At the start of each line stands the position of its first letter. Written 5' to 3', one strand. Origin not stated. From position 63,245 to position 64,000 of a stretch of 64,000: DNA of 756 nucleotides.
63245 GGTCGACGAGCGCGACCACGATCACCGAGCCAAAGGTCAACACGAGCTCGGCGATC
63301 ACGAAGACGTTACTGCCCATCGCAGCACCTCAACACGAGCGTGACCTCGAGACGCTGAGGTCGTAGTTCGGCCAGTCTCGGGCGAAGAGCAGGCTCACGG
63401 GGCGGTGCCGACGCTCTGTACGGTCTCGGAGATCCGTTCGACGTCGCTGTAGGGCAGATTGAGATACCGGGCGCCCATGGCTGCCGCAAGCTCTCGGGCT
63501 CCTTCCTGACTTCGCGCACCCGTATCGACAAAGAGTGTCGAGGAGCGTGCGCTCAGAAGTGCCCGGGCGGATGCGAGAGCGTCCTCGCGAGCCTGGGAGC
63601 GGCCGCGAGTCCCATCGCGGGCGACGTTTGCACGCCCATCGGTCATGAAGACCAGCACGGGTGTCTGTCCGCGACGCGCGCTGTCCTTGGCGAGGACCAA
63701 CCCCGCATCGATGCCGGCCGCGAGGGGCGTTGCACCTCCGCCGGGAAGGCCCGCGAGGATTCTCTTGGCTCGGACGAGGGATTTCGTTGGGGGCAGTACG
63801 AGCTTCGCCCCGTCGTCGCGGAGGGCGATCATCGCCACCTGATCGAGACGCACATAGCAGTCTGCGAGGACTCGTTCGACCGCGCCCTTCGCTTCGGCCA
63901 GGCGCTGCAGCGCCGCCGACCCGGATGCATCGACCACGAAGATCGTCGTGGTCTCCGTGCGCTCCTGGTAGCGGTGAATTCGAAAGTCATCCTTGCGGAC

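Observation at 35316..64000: Proteobacterial-style photosynthesis gene cluster in a myxobacterium-like genome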

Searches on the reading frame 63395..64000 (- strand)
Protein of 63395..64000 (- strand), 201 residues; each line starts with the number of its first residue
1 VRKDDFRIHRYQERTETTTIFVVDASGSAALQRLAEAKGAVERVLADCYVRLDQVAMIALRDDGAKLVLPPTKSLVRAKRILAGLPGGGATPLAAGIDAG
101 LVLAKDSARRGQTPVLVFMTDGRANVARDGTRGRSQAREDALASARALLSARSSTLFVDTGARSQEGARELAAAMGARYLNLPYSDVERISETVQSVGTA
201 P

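Call 67: search_protein_families(library=ncbifam, proteins=[window:63395-64000:-], max_evalue=0.001)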
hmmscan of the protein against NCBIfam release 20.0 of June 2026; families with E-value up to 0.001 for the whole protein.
window:63395-64000:- (201 aa): 4 families
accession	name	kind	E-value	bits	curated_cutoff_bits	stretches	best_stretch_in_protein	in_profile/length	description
NF009943.0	PRK13406.1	equivalog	2.6e-89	300.3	571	1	1-196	386-581/585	magnesium chelatase subunit D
TIGR02031.1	BchD-ChlD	equivalog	3.8e-56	191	499.55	1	1-191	408-608/608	magnesium chelatase ATPase subunit D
TIGR02442.1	Cob-chelat-sub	hypoth_equivalog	1e-40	139.8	779.45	1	1-182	457-640/641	putative cobaltochelatase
TIGR03788.1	marine_srt_targ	equivalog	2.1e-07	29.8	551.65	1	16-123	271-380/629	marine proteobacterial sortase target protein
